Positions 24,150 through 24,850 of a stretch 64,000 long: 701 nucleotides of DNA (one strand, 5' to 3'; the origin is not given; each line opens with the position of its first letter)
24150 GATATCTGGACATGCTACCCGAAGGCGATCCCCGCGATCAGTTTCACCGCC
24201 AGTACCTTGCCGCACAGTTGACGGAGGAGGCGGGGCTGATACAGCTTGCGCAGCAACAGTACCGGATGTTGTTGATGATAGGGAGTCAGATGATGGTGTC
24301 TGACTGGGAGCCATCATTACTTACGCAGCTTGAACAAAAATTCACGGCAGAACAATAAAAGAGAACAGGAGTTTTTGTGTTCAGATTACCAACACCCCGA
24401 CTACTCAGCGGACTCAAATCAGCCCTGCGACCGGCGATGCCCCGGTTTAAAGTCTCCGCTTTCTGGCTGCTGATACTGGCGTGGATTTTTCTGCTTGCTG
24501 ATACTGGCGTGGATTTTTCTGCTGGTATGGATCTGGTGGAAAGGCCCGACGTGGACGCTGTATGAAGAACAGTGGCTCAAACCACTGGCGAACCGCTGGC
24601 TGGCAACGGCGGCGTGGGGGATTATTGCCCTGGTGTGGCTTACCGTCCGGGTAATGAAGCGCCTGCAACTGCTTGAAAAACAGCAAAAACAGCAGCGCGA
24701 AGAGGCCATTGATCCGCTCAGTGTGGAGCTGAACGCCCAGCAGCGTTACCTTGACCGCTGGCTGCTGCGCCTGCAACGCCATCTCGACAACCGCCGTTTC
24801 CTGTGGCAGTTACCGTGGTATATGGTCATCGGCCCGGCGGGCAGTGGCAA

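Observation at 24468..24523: Perfect 28-bp tandem duplication frameshifts the start of tssM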

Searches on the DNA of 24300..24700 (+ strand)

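Call 4: search_dna_similar(query=window:24300-24700:+, collection=ecoli_genomes, mode=near, max_rows=40)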
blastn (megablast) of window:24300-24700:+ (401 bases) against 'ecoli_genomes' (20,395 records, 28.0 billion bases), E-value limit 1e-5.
Records with a match: 2242; places in all: 2242; records where one place covers at least 80% of the query: 2234.
Genomes with a match: 2242 of 5426; with a place that covers at least 80% of the query: 2234. Places per genome that has any: lowest 1, median 1, highest 1. On chromosomes: 2240 places; on plasmids: 2.
Best place of each record, by identity: >=99% 296; 90-95% 328; 80-90% 1618.
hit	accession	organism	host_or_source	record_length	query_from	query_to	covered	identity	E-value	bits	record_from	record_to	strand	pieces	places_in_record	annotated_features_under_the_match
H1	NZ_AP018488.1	Escherichia coli O157:H7 strain PV15-279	Homo sapiens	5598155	1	401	100%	100.0%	0e+0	741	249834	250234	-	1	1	tssM: type VI secretion system membrane subunit TssM | tssA: type VI secretion system protein TssA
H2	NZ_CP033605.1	Escherichia coli O157:H7 strain TR01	Cattle carcass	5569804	1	401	100%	100.0%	0e+0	741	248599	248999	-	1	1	tssM: type VI secretion system membrane subunit TssM | tssA: type VI secretion system protein TssA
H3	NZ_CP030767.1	Escherichia coli strain 2017C-4109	missing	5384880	1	401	100%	100.0%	0e+0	741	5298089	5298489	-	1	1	tssM: type VI secretion system membrane subunit TssM | tssA: type VI secretion system protein TssA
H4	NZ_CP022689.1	Escherichia coli strain CDC#03-98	missing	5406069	1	401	100%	100.0%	0e+0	741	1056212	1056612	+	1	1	tssM: type VI secretion system membrane subunit TssM | tssA: type VI secretion system protein TssA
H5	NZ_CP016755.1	Escherichia coli strain FORC_044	Homo sapiens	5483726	1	401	100%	100.0%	0e+0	741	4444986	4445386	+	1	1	tssM: type VI secretion system membrane subunit TssM | tssA: type VI secretion system protein TssA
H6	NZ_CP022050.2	Escherichia coli O157 strain FDAARGOS_293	Homo sapiens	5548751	1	401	100%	100.0%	0e+0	741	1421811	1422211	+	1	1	tssM: type VI secretion system membrane subunit TssM | tssA: type VI secretion system protein TssA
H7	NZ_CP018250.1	Escherichia coli strain 10671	Cattle faeces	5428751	1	401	100%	100.0%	0e+0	741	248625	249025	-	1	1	tssM: type VI secretion system membrane subunit TssM | tssA: type VI secretion system protein TssA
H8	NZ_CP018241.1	Escherichia coli strain 319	missing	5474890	1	401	100%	100.0%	0e+0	741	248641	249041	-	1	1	tssM: type VI secretion system membrane subunit TssM | tssA: type VI secretion system protein TssA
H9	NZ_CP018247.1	Escherichia coli strain 7784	Cattle faeces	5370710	1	401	100%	100.0%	0e+0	741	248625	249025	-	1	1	tssM: type VI secretion system membrane subunit TssM | tssA: type VI secretion system protein TssA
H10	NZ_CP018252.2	Escherichia coli strain 9000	Cattle faeces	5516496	1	401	100%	100.0%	0e+0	741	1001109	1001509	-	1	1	tssM: type VI secretion system membrane subunit TssM | tssA: type VI secretion system protein TssA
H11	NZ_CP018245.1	Escherichia coli strain 472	missing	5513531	1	401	100%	100.0%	0e+0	741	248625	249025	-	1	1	tssM: type VI secretion system membrane subunit TssM | tssA: type VI secretion system protein TssA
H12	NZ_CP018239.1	Escherichia coli strain 272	missing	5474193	1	401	100%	100.0%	0e+0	741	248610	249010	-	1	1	tssM: type VI secretion system membrane subunit TssM | tssA: type VI secretion system protein TssA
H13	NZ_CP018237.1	Escherichia coli strain 155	missing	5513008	1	401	100%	100.0%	0e+0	741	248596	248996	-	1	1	tssM: type VI secretion system membrane subunit TssM | tssA: type VI secretion system protein TssA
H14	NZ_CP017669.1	Escherichia coli O157:H7 strain PA20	stool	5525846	1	401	100%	100.0%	0e+0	741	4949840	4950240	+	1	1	tssM: type VI secretion system membrane subunit TssM | tssA: type VI secretion system protein TssA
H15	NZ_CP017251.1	Escherichia coli strain NADC 5570/86-24/6564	not applicable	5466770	1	401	100%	100.0%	0e+0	741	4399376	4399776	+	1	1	tssM: type VI secretion system membrane subunit TssM | tssA: type VI secretion system protein TssA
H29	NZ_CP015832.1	Escherichia coli O157 strain 180-PT54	Homo sapiens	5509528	1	401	100%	100.0%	0e+0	741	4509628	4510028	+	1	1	tssM: type VI secretion system membrane subunit TssM | tssA: type VI secretion system protein TssA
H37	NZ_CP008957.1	Escherichia coli O157:H7 str. EDL933 strain EDL933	-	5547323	1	401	100%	100.0%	0e+0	741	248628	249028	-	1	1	tssM: type VI secretion system membrane subunit TssM | tssA: type VI secretion system protein TssA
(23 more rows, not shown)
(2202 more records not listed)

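Call 7: get_annotated_region(hit=H37, flank=6000)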
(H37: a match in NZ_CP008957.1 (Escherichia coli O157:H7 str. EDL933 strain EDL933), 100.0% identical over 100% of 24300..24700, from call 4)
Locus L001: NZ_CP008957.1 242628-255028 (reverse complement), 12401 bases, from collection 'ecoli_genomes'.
description: Escherichia coli O157:H7 str. EDL933 chromosome, complete genome
organism: Escherichia coli O157:H7 str. EDL933 strain EDL933 (NCBI taxid 155864)
replicon: chromosome; assembly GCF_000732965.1
host: -; source: -; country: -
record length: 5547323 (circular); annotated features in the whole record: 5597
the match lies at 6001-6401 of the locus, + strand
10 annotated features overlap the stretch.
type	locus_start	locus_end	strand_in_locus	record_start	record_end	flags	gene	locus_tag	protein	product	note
CDS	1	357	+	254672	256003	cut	tssK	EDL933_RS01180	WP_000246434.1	type VI secretion system baseplate subunit TssK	-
CDS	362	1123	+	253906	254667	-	icmH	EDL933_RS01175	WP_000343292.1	type IVB secretion system protein IcmH/DotU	-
CDS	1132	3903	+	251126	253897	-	tssH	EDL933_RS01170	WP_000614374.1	type VI secretion system ATPase TssH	-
CDS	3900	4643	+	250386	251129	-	vasI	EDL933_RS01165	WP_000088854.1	type VI secretion system-associated protein VasI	-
CDS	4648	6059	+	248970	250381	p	tssA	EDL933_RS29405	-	type VI secretion system protein TssA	frameshifted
CDS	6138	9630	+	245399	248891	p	tssM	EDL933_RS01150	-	type VI secretion system membrane subunit TssM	frameshifted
CDS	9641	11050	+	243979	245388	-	-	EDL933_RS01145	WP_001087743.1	VasL domain-containing protein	-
CDS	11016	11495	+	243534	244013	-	-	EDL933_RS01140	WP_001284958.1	Hcp family type VI secretion system effector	-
CDS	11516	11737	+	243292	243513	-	-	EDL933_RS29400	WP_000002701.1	hypothetical protein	-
CDS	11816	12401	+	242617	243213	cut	-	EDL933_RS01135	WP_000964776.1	hypothetical protein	-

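Call 8: search_dna_similar(query=window:24476-24515:+, collection=ecoli_genomes, mode=near, max_evalue=10, max_rows=60, rows=spread)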
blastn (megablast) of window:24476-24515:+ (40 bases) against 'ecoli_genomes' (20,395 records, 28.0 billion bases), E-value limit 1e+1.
Records with a match: 296; places in all: 296; records where one place covers at least 80% of the query: 296.
Genomes with a match: 296 of 5426; with a place that covers at least 80% of the query: 296. Places per genome that has any: lowest 1, median 1, highest 1. On chromosomes: 296 places; on plasmids: 0.
Best place of each record, by identity: >=99% 296.
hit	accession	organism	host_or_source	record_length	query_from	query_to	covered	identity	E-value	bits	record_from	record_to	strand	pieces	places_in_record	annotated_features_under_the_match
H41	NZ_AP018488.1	Escherichia coli O157:H7 strain PV15-279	Homo sapiens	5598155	1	40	100%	100.0%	9e-12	75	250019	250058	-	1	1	tssM: type VI secretion system membrane subunit TssM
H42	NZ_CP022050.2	Escherichia coli O157 strain FDAARGOS_293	Homo sapiens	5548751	1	40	100%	100.0%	9e-12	75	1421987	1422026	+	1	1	tssM: type VI secretion system membrane subunit TssM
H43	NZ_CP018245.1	Escherichia coli strain 472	missing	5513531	1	40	100%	100.0%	9e-12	75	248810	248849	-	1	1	tssM: type VI secretion system membrane subunit TssM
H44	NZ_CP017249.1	Escherichia coli strain NADC 5570/86-24/6565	not applicable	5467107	1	40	100%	100.0%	9e-12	75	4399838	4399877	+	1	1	tssM: type VI secretion system membrane subunit TssM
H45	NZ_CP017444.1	Escherichia coli O157:H7 strain 8368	Cattle Hide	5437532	1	40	100%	100.0%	9e-12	75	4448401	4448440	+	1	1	tssM: type VI secretion system membrane subunit TssM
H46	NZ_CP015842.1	Escherichia coli O157:H7 strain FRIK2533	water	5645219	1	40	100%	100.0%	9e-12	75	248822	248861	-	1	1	tssM: type VI secretion system membrane subunit TssM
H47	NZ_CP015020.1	Escherichia coli strain 28RC1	Bovine carcass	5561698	1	40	100%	100.0%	9e-12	75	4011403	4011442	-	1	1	tssM: type VI secretion system membrane subunit TssM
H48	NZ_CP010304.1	Escherichia coli O157:H7 str. SS52 strain SS52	Cattle feces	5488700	1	40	100%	100.0%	9e-12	75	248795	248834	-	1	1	tssM: type VI secretion system membrane subunit TssM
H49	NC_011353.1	Escherichia coli O157:H7 str. EC4115 strain EC4115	-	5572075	1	40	100%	100.0%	9e-12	75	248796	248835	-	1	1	tssM: type VI secretion system membrane subunit TssM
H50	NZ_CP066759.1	Escherichia coli O157:H7 strain ECP19-198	missing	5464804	1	40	100%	100.0%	9e-12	75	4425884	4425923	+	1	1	tssM: type VI secretion system membrane subunit TssM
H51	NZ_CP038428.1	Escherichia coli O157:H7 strain 611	bovine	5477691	1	40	100%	100.0%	9e-12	75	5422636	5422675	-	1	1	tssM: type VI secretion system membrane subunit TssM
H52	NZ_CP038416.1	Escherichia coli O157:H7 strain 3-5-1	cattle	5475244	1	40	100%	100.0%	9e-12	75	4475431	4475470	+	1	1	tssM: type VI secretion system membrane subunit TssM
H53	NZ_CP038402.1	Escherichia coli O157:H7 strain BB24-1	cattle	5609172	1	40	100%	100.0%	9e-12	75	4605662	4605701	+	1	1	tssM: type VI secretion system membrane subunit TssM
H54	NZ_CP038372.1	Escherichia coli O157:H7 strain F6294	beef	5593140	1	40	100%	100.0%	9e-12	75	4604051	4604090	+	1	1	tssM: type VI secretion system membrane subunit TssM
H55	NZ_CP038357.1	Escherichia coli O157:H7 strain F7508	missing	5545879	1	40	100%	100.0%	9e-12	75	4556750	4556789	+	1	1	tssM: type VI secretion system membrane subunit TssM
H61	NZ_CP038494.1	Escherichia coli O157:H7 strain TT12B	Homo sapiens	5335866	1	40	100%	100.0%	9e-12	75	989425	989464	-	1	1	tssM: type VI secretion system membrane subunit TssM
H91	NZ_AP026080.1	Escherichia coli strain F690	Homo sapiens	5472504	1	40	100%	100.0%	9e-12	75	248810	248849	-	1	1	tssM: type VI secretion system membrane subunit TssM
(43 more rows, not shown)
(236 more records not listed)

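Call 37: get_annotated_region(hit=H61, flank=20000)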
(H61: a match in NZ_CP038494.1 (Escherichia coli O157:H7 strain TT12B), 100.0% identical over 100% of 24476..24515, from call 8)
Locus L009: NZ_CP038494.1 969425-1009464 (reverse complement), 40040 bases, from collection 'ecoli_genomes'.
description: Escherichia coli O157:H7 strain TT12B chromosome, complete genome
organism: Escherichia coli O157:H7 strain TT12B (NCBI taxid 83334)
replicon: chromosome; assembly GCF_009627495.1
host: Homo sapiens; source: feces; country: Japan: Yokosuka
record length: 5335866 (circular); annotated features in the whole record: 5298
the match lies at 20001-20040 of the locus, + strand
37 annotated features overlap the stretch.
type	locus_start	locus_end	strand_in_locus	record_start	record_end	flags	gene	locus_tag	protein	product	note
CDS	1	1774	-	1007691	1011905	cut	-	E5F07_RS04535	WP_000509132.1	RHS element core protein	-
CDS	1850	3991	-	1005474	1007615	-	-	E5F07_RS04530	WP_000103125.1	type VI secretion system tip protein VgrG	-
CDS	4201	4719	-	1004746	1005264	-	-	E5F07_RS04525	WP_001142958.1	Hcp family type VI secretion system effector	-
CDS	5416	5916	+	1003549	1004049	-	tssB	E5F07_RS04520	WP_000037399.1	type VI secretion system contractile sheath small subunit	-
CDS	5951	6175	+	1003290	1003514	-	-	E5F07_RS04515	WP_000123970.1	hypothetical protein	-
CDS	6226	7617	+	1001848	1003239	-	tssC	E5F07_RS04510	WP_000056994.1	type VI secretion system contractile sheath large subunit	-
CDS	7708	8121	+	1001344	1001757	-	tssE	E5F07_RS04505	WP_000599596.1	type VI secretion system baseplate subunit TssE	-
CDS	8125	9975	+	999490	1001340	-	tssF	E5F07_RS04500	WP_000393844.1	type VI secretion system baseplate subunit TssF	-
CDS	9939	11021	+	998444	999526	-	tssG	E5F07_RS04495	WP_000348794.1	type VI secretion system baseplate subunit TssG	-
CDS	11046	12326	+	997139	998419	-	tagH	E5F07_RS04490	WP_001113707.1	type VI secretion system-associated FHA domain protein TagH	-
CDS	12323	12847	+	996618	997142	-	tssJ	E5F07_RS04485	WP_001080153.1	type VI secretion system lipoprotein TssJ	-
CDS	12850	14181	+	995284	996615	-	tssK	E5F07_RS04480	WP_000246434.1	type VI secretion system baseplate subunit TssK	-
CDS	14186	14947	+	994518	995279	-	icmH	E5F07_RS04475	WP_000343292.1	type IVB secretion system protein IcmH/DotU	-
CDS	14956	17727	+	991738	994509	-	tssH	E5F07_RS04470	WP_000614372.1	type VI secretion system ATPase TssH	-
CDS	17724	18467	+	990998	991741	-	vasI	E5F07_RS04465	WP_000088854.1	type VI secretion system-associated protein VasI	-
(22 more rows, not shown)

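Call 39: get_annotated_region(hit=H49, flank=20000)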
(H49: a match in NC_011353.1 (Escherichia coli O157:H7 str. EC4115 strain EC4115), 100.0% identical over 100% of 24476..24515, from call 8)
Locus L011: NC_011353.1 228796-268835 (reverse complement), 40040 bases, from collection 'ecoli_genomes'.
description: Escherichia coli O157:H7 str. EC4115, complete sequence
organism: Escherichia coli O157:H7 str. EC4115 strain EC4115 (NCBI taxid 444450)
replicon: chromosome; assembly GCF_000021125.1
host: -; source: -; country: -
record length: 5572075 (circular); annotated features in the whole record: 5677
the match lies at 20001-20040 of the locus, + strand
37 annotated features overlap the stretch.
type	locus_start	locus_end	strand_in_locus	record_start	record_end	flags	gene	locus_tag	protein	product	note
CDS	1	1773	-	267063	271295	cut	-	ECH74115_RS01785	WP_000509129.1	RHS element core protein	-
CDS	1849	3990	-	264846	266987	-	-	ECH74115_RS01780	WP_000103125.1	type VI secretion system tip protein VgrG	-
CDS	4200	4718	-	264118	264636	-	-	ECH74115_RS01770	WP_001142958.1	Hcp family type VI secretion system effector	-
CDS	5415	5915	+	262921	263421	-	tssB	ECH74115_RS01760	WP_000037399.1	type VI secretion system contractile sheath small subunit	-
CDS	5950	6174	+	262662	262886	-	-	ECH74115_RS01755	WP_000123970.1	hypothetical protein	-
CDS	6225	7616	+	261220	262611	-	tssC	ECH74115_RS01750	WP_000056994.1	type VI secretion system contractile sheath large subunit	-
CDS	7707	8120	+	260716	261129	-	tssE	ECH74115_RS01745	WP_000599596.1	type VI secretion system baseplate subunit TssE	-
CDS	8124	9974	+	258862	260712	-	tssF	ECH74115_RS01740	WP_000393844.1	type VI secretion system baseplate subunit TssF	-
CDS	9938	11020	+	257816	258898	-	tssG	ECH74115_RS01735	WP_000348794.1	type VI secretion system baseplate subunit TssG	-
CDS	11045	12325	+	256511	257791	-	tagH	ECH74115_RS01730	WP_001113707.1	type VI secretion system-associated FHA domain protein TagH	-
CDS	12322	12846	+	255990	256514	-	tssJ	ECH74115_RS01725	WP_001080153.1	type VI secretion system lipoprotein TssJ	-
CDS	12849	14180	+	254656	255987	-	tssK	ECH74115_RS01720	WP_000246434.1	type VI secretion system baseplate subunit TssK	-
CDS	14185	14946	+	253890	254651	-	icmH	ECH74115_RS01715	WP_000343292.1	type IVB secretion system protein IcmH/DotU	-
CDS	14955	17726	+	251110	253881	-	tssH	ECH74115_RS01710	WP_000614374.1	type VI secretion system ATPase TssH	-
CDS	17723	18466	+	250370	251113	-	vasI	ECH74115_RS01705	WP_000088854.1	type VI secretion system-associated protein VasI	-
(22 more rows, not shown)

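Call 40: get_annotated_region(hit=H29, flank=20000)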
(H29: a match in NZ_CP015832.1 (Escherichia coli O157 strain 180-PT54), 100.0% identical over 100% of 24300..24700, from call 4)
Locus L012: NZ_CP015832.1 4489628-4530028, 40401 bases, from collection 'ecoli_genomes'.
description: Escherichia coli O157 strain 180-PT54 chromosome, complete genome
organism: Escherichia coli O157 strain 180-PT54 (NCBI taxid 1045010)
replicon: chromosome; assembly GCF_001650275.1
host: Homo sapiens; source: fecal sample; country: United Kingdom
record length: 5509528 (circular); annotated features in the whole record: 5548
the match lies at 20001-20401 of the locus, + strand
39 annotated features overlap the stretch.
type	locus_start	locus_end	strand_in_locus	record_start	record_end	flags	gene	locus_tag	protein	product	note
CDS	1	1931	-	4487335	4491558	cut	-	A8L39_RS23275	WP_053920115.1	RHS element core protein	-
CDS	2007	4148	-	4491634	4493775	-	-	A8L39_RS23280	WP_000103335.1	type VI secretion system tip protein VgrG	-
CDS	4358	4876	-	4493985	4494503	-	-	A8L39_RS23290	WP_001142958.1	Hcp family type VI secretion system effector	-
CDS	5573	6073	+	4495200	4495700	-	tssB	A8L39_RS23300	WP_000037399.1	type VI secretion system contractile sheath small subunit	-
CDS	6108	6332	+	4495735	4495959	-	-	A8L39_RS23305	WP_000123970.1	hypothetical protein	-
CDS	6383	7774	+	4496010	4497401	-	tssC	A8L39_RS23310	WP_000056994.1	type VI secretion system contractile sheath large subunit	-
CDS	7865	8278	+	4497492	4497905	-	tssE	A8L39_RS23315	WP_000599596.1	type VI secretion system baseplate subunit TssE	-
CDS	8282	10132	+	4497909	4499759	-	tssF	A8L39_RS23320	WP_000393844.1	type VI secretion system baseplate subunit TssF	-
CDS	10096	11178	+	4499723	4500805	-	tssG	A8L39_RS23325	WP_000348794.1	type VI secretion system baseplate subunit TssG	-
CDS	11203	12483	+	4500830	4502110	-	tagH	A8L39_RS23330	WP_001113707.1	type VI secretion system-associated FHA domain protein TagH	-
CDS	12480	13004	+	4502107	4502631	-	tssJ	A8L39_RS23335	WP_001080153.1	type VI secretion system lipoprotein TssJ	-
CDS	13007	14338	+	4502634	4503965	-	tssK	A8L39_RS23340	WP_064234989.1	type VI secretion system baseplate subunit TssK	-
CDS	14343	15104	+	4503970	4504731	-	icmH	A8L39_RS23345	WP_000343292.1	type IVB secretion system protein IcmH/DotU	-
CDS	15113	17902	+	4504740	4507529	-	tssH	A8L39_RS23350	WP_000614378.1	type VI secretion system ATPase TssH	-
CDS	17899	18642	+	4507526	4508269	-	vasI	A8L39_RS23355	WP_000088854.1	type VI secretion system-associated protein VasI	-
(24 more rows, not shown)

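Call 41: get_annotated_region(hit=H13, flank=20000)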
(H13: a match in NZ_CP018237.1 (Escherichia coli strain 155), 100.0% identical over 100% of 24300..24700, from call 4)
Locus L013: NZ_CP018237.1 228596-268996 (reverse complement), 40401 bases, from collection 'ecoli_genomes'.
description: Escherichia coli strain 155 chromosome, complete genome
organism: Escherichia coli strain 155 (NCBI taxid 562)
replicon: chromosome; assembly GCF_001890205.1
host: missing; source: human; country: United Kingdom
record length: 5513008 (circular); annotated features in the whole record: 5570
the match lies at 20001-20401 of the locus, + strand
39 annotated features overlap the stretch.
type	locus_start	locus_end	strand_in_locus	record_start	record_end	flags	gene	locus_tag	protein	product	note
CDS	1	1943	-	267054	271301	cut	-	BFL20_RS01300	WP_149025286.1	RHS element core protein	-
CDS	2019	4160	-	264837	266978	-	-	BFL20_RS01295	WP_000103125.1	type VI secretion system tip protein VgrG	-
CDS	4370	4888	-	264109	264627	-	-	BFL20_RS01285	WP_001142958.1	Hcp family type VI secretion system effector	-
CDS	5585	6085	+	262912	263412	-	tssB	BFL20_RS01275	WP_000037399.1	type VI secretion system contractile sheath small subunit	-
CDS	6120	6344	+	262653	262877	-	-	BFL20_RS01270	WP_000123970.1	hypothetical protein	-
CDS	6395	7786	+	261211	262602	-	tssC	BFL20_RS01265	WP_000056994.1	type VI secretion system contractile sheath large subunit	-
CDS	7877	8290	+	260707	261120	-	tssE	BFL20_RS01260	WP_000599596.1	type VI secretion system baseplate subunit TssE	-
CDS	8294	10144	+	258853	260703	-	tssF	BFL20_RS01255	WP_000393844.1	type VI secretion system baseplate subunit TssF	-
CDS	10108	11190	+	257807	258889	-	tssG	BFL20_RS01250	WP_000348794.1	type VI secretion system baseplate subunit TssG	-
CDS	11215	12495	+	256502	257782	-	tagH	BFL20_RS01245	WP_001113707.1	type VI secretion system-associated FHA domain protein TagH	-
CDS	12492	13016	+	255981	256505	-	tssJ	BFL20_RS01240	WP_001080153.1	type VI secretion system lipoprotein TssJ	-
CDS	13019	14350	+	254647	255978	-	tssK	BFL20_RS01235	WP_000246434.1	type VI secretion system baseplate subunit TssK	-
CDS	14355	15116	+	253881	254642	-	icmH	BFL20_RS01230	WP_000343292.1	type IVB secretion system protein IcmH/DotU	-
CDS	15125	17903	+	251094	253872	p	tssH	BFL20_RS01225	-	type VI secretion system ATPase TssH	frameshifted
CDS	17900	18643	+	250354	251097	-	vasI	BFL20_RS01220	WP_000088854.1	type VI secretion system-associated protein VasI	-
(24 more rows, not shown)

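Call 42: get_annotated_region(hit=H91, flank=20000)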
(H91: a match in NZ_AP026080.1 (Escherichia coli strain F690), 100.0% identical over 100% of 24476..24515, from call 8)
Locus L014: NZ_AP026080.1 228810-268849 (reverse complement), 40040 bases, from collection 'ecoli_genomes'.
description: Escherichia coli strain F690 chromosome, complete genome
organism: Escherichia coli strain F690 (NCBI taxid 562)
replicon: chromosome; assembly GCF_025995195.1
host: Homo sapiens; source: -; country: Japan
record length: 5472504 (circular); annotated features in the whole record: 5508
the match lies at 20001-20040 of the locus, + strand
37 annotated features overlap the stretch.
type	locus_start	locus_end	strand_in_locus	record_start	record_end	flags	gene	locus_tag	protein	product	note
CDS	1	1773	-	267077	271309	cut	-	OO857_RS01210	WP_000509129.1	RHS element core protein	-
CDS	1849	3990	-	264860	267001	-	-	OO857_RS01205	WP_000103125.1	type VI secretion system tip protein VgrG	-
CDS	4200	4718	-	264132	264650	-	-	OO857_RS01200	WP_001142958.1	Hcp family type VI secretion system effector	-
CDS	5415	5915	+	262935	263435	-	tssB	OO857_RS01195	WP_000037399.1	type VI secretion system contractile sheath small subunit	-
CDS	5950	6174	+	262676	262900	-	-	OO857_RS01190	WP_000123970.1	hypothetical protein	-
CDS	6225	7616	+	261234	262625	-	tssC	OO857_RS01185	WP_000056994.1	type VI secretion system contractile sheath large subunit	-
CDS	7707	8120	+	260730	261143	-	tssE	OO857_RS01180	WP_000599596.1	type VI secretion system baseplate subunit TssE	-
CDS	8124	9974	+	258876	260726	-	tssF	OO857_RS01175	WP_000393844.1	type VI secretion system baseplate subunit TssF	-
CDS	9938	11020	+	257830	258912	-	tssG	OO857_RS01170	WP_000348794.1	type VI secretion system baseplate subunit TssG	-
CDS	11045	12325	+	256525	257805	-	tagH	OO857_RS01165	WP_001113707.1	type VI secretion system-associated FHA domain protein TagH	-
CDS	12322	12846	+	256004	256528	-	tssJ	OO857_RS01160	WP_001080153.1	type VI secretion system lipoprotein TssJ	-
CDS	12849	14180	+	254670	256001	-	tssK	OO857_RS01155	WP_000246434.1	type VI secretion system baseplate subunit TssK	-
CDS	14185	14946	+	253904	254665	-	icmH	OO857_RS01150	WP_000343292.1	type IVB secretion system protein IcmH/DotU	-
CDS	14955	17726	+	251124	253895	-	tssH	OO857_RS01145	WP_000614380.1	type VI secretion system ATPase TssH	-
CDS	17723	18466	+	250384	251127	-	vasI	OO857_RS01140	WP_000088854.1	type VI secretion system-associated protein VasI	-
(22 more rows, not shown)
